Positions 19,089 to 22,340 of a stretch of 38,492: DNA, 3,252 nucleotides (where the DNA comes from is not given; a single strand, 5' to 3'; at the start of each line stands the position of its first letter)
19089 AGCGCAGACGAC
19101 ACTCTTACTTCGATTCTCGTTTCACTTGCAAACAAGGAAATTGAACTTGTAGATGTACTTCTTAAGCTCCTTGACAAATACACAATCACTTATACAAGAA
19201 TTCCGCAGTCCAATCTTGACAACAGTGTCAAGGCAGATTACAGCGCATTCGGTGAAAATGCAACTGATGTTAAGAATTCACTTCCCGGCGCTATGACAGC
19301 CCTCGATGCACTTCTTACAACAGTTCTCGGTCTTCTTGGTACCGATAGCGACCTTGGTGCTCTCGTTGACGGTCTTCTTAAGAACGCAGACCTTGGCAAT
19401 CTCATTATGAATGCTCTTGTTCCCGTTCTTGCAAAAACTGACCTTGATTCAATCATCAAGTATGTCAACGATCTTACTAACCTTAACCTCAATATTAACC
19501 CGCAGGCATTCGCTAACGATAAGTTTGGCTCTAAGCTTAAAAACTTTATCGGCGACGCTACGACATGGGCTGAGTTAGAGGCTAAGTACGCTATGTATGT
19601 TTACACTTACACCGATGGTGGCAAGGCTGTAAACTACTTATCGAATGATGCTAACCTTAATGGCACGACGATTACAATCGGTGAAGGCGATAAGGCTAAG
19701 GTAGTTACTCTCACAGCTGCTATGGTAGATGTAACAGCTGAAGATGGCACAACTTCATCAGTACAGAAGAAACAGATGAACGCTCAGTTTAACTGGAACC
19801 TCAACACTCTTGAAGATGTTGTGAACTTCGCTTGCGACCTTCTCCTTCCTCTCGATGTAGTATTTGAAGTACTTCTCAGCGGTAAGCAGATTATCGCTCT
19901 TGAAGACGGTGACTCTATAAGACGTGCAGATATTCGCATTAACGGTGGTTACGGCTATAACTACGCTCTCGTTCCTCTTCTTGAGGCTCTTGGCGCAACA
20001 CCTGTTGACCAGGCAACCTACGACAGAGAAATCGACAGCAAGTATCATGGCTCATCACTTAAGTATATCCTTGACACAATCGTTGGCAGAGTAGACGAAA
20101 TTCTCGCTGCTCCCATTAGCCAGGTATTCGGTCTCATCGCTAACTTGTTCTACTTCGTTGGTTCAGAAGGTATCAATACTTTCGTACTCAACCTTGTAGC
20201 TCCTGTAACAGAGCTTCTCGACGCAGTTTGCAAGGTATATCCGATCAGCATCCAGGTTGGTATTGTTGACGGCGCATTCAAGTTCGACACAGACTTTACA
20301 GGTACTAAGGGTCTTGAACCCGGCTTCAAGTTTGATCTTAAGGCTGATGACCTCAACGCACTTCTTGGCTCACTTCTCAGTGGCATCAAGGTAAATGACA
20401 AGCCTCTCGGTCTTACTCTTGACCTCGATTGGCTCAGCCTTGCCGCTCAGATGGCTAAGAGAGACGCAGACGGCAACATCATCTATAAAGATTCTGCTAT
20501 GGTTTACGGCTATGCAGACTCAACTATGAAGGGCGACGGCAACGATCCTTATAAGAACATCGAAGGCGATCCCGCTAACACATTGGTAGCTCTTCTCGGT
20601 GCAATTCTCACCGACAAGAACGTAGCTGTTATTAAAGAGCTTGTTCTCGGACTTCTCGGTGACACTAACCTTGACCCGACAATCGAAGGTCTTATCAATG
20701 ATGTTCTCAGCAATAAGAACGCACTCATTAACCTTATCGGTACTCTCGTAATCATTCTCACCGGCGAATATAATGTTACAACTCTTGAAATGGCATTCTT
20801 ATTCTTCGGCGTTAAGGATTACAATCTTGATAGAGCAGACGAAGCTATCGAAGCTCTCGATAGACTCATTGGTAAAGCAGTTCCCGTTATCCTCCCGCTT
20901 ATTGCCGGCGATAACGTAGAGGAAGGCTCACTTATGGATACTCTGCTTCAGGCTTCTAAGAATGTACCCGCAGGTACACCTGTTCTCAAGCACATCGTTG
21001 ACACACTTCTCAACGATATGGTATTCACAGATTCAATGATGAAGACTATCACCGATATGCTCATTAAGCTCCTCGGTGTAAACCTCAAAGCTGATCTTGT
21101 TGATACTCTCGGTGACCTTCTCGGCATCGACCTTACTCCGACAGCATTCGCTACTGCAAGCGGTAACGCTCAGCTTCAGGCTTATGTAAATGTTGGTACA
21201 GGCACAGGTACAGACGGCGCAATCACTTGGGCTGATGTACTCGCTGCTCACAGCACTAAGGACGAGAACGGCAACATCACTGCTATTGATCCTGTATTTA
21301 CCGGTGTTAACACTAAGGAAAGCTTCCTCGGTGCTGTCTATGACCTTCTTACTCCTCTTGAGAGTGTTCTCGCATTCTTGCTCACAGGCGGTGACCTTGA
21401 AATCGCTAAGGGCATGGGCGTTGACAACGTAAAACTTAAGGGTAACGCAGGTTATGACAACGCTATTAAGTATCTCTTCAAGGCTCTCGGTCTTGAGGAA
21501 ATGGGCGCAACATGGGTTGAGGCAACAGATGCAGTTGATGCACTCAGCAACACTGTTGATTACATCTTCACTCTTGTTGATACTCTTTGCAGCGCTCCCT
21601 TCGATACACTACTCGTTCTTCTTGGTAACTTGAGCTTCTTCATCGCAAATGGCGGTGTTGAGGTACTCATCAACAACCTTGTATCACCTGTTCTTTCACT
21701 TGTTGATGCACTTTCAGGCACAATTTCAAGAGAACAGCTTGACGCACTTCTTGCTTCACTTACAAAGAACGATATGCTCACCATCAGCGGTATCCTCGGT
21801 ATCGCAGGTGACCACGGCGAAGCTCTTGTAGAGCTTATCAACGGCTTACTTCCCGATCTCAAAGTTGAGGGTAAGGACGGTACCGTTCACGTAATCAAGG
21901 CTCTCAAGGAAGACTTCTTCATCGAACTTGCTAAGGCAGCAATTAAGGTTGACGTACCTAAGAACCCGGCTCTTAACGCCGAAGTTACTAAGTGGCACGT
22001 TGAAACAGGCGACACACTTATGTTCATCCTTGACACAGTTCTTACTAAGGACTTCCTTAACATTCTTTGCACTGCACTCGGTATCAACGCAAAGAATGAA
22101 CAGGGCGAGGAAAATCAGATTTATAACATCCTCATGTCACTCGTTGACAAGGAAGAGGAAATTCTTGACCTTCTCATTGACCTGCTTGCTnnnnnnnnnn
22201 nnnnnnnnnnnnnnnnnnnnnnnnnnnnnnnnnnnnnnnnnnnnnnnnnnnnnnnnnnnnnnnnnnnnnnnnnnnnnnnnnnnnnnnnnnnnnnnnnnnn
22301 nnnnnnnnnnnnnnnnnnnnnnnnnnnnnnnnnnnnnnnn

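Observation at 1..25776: Giant (>8,400 codon) modular gene of unrecognised family fills two thirds of the window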

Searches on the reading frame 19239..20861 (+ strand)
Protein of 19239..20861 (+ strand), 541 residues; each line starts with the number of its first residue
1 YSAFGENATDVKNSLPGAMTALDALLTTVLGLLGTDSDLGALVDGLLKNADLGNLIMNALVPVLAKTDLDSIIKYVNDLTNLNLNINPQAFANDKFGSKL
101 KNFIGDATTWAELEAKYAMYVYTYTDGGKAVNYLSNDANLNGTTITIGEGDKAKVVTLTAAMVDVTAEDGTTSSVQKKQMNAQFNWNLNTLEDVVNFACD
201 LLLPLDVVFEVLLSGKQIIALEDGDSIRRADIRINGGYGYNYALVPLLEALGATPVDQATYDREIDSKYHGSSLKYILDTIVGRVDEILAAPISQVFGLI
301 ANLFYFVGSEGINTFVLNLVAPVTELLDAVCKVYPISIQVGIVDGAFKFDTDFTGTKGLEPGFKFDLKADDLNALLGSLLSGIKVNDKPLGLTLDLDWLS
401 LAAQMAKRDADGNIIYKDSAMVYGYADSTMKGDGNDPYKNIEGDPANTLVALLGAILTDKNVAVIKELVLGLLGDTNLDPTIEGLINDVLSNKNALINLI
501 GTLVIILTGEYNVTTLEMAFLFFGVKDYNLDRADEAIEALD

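Call 33: search_solved_structures(query=A1, max_evalue=1)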
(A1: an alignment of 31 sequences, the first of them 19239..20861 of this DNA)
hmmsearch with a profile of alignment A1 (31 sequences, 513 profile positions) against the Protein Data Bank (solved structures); distinct sequences matched with E-value up to 1: 1.
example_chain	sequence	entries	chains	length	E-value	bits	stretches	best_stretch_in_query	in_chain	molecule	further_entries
9d93_Pa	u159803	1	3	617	0.14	14.3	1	9-94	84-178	Tail spike, gp29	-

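Call 46: predict_structure(alignment_id=A1)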
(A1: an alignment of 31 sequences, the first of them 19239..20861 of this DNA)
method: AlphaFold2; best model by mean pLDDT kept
length: 541 residues; sequences in the alignment: 31
mean_pLDDT: 80.8   pTM: 0.76
mean pLDDT of the five models: 80.8, 80.2, 78.1, 77.3, 74.8
residues with pLDDT >= 90: 185; 70-90: 261; 50-70: 64; < 50: 31
segments of 3 or more residues with pLDDT < 50: 424-435, 524-541
pLDDT, mean of each block of 10 residues (from residue 1): 60 74 77 71 82 90 83 80 87 92 95 94 94 95 95 95 89 94 91 93 90 84 62 81 89 90 89 91 90 87 91 85 79 81 79 81 84 82 73 86 93 89 47 55 88 86 82 68 73 75 65 56 43 39 37
secondary structure, 60 per line:
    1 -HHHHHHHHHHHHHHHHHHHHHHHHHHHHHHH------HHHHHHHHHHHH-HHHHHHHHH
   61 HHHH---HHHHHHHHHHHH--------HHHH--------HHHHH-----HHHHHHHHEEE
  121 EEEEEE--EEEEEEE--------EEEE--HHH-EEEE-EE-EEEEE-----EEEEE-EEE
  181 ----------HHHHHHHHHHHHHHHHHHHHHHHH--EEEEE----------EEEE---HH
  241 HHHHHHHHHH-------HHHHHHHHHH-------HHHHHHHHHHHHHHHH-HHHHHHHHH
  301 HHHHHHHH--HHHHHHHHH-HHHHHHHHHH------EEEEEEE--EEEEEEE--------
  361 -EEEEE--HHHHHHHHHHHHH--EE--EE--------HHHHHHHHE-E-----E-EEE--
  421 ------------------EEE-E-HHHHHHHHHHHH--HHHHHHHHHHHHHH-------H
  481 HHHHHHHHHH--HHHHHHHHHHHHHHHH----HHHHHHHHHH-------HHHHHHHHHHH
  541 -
elements in order: H2-32 H39-50 H52-64 H68-79 H88-91 H100-104 H110-117 E118-126 E129-135 E144-147 E154-157 E162-166 E172-176 E178-180 H191-214 E217-221 E232-235 H239-250 H258-267 H275-290 H292-308 H311-319 H321-330 E337-343 E346-352 E362-366 H369-381 H398-405 E416-418 E439-441 H445-456 H459-472 H480-490 H493-508 H513-522 H530-540

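Call 48: fold_search(model_id=the predicted structure, library=pdb)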
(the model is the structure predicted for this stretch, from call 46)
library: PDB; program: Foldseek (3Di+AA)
matches with E <= 10: 61; with E <= 0.001: 0
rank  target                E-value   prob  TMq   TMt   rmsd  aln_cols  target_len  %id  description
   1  5obv                  9.0e-01  0.02  0.06  0.07  27.8       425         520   14  Mycoplasma genitalium DnaK deletion mutant lacking SBDalpha in complex with ADP and Pi. (released 2018-05-09)
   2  8c8v                  1.2e+00  0.02  0.08  0.05  27.5       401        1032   10  Priestia megaterium mupirocin-resistant isoleucyl-tRNA synthetase 2 with a fully-resolved C-terminal tRNA-binding domain (released 2023-08-16)
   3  9a5d_A                1.7e+00  0.02  0.07  0.06  51.8       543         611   10  Integrative model of WALK-YYCH by crosslinking MS and deep learning (released 2024-09-18)
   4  8c9d                  1.8e+00  0.02  0.08  0.05  28.0       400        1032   10  Priestia megaterium W130Q mutant of type 2 isoleucyl-tRNA synthetase complexed with an isoleucyl-adenylate analogue (released 2023-08-16)
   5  4fjv_C                2.5e+00  0.03  0.06  0.10  14.9       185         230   12  Crystal Structure of Human Otubain2 and Ubiquitin Complex (released 2013-06-12)
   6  1gpp                  2.8e+00  0.14  0.05  0.10  16.0        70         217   16  Crystal structure of the S.cerevisiae Homing Endonuclease PI-SceI Domain I (released 2002-09-19)
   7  6u9j_B                3.5e+00  0.05  0.07  0.15  13.7       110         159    8  Crystal structure of ChuX (released 2020-09-09)
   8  6u9j_A                3.5e+00  0.04  0.07  0.15  14.0       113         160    8  Crystal structure of ChuX (released 2020-09-09)
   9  6w6e_I                3.9e+00  0.01  0.07  0.10  26.5       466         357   12  The Mycobacterium tuberculosis ClpB disaggregase hexamer structure with a locally refined ClpB middle domain and a Dna (released 2021-05-26)
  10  3mp2                  4.5e+00  0.13  0.08  0.16   5.7        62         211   18  Crystal structure of transmissible gastroenteritis virus papain-like protease 1 (released 2010-09-08)
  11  3b74                  4.5e+00  0.03  0.07  0.11  13.9       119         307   15  Crystal Structure of Yeast Sec14 Homolog Sfh1 in Complex with Phosphatidylethanolamine (released 2008-02-19)
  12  2ush_B                4.5e+00  0.03  0.06  0.06  18.4       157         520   15  5'-NUCLEOTIDASE FROM E. COLI (released 1999-06-15)
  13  6waa_F                4.5e+00  0.01  0.06  0.05  23.1       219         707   12  K. pneumoniae Topoisomerase IV (ParE-ParC) in complex with DNA and compound 34 (7-[(1S,5R)-1-amino-3-azabicyclo[3.1.0] (released 2020-07-15)
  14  6qyj_0a               4.7e+00  0.01  0.07  0.12  26.7       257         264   11  The cryo-EM structure of the connector of the mature bacteriophage phi29 (released 2019-06-12)
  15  7npa_N                5.2e+00  0.02  0.07  0.06  17.4       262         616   11  Crystal structure of the Coenzyme F420-dependent sulfite reductase from Methanothermococcus thermolithotrophicus at 1. (released 2022-03-23)
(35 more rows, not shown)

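Call 50: fold_search(model_id=the predicted structure, library=viral)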
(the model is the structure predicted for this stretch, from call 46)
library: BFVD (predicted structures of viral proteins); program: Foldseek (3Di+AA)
matches with E <= 10: 134; with E <= 0.001: 0
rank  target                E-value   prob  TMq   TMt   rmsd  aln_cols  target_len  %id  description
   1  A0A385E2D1            2.8e-01  0.06  0.08  0.09  23.1       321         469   11  (no name in the UniProt tables at hand)
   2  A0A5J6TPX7            1.2e+00  0.20  0.07  0.22  11.7        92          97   16  (no name in the UniProt tables at hand)
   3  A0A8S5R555            1.3e+00  0.06  0.06  0.10  20.8       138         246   18  Antirepressor protein [Ackermannviridae sp. ctaCq7]
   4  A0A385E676            1.8e+00  0.03  0.08  0.11  26.3       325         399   11  (no name in the UniProt tables at hand)
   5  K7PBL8                1.8e+00  0.06  0.05  0.08  18.0       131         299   11  Protein ORF89 [Cyprinid herpesvirus 1]
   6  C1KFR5                1.9e+00  0.08  0.06  0.18  14.2        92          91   14  Uncharacterized protein [Lactobacillus phage Lb338-1]
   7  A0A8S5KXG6            1.9e+00  0.08  0.05  0.15  14.6       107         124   13  Coat protein [ssRNA phage AVE019]
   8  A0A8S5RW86            1.9e+00  0.04  0.08  0.10  22.0       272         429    9  Uncharacterized protein [Siphoviridae sp. ctHip2]
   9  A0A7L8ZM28            2.1e+00  0.10  0.07  0.23  15.7       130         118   17  Uncharacterized protein [Erwinia phage pEa_SNUABM_12]
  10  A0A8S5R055            2.3e+00  0.02  0.07  0.12  24.1       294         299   10  Upper collar protein [Podoviridae sp. ctyhE26]
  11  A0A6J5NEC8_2          2.3e+00  0.02  0.08  0.04  25.8       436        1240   12  Large polyvalent protein associated domain-containing protein [uncultured Caudovirales phage]
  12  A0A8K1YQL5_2          2.5e+00  0.01  0.08  0.05  31.7       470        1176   10  Genome polyprotein [Xiangshan flavi-like virus 1]
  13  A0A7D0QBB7            2.8e+00  0.14  0.06  0.09  11.4        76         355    6  (no name in the UniProt tables at hand)
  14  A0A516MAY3            3.0e+00  0.08  0.07  0.08  12.6       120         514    9  (no name in the UniProt tables at hand)
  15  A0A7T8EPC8            3.1e+00  0.21  0.07  0.30   6.4        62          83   16  Uncharacterized protein [Erwinia phage pEa_SNUABM_5]
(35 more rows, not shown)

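Call 55: search_protein_representatives(alignment_id=A1)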
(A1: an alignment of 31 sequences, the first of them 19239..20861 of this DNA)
Query: 31 sequences, 513 profile positions. Proteins with E-value up to 0.001 (for the whole library): 669; up to 1e-10: 541; up to 1e-30: 392. The best 150 are listed.
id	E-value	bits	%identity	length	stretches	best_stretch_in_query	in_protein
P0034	0.0e+00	4204.7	-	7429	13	2-502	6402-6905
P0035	0.0e+00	3775.5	-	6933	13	3-501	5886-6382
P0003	0.0e+00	3529.4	-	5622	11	2-501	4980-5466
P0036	0.0e+00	2831.1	-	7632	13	2-499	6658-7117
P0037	0.0e+00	2812.5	-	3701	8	3-500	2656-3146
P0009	0.0e+00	2223.7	-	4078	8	6-499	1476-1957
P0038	0.0e+00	1988.9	-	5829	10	4-500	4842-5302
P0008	0.0e+00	1581.8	-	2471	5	2-491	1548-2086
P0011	0.0e+00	1471.9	-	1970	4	3-500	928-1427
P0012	0.0e+00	1235.5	-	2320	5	2-479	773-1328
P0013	0.0e+00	1165.5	-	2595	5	2-497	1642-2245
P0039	0.0e+00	1114.2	-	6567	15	149-455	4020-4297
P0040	0.0e+00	1093.8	-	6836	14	154-380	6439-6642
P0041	0.0e+00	1085.8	-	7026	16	154-440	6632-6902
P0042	0.0e+00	1083.4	-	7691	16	151-480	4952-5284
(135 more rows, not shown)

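Call 84: search_dna_similar(query=window:19239-20861:+, collection=plasmids, mode=protein, max_evalue=0.001, max_rows=10)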
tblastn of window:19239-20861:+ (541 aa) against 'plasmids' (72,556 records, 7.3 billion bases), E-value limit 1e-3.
No match.

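Call 85: search_dna_similar(query=window:19239-20861:+, collection=phages, mode=protein, max_evalue=0.001, max_rows=10)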
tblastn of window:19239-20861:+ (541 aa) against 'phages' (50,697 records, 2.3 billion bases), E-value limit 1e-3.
No match.

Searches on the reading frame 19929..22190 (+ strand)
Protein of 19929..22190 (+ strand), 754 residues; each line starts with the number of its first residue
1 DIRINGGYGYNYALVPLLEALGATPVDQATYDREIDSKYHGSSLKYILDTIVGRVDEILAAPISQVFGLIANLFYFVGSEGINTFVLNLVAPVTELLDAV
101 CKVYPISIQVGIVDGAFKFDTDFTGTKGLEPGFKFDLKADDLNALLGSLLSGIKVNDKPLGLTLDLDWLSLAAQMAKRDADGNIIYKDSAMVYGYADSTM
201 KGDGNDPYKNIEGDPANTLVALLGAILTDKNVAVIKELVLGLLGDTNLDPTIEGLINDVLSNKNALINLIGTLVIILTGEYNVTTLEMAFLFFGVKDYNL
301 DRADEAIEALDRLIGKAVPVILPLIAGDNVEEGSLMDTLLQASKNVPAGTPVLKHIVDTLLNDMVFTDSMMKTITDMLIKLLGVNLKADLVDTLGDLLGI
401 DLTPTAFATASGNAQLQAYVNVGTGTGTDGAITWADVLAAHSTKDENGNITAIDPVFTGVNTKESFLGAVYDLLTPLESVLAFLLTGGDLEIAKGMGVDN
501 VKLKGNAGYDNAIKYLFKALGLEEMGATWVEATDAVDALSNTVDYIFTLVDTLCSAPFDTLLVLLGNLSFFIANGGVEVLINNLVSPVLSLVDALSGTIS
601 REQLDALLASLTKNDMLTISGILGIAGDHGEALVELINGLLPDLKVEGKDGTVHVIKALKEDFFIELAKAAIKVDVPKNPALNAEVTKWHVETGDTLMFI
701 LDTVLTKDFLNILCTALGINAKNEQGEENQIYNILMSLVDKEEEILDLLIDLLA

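Call 8: search_protein_families(library=pfam, max_evalue=1, proteins=[window:19929-22190:+])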
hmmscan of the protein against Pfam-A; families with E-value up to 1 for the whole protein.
window:19929-22190:+ (754 aa): 0 families

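Call 9: search_protein_families(library=ncbifam, max_evalue=1, proteins=[window:19929-22190:+])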
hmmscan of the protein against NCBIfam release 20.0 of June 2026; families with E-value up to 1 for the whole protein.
window:19929-22190:+ (754 aa): 1 family
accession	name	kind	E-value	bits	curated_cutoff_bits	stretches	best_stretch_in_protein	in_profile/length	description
NF009444.0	PRK12802.1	equivalog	0.075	12.5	332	1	419-475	167-221/282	flagellin domain-containing protein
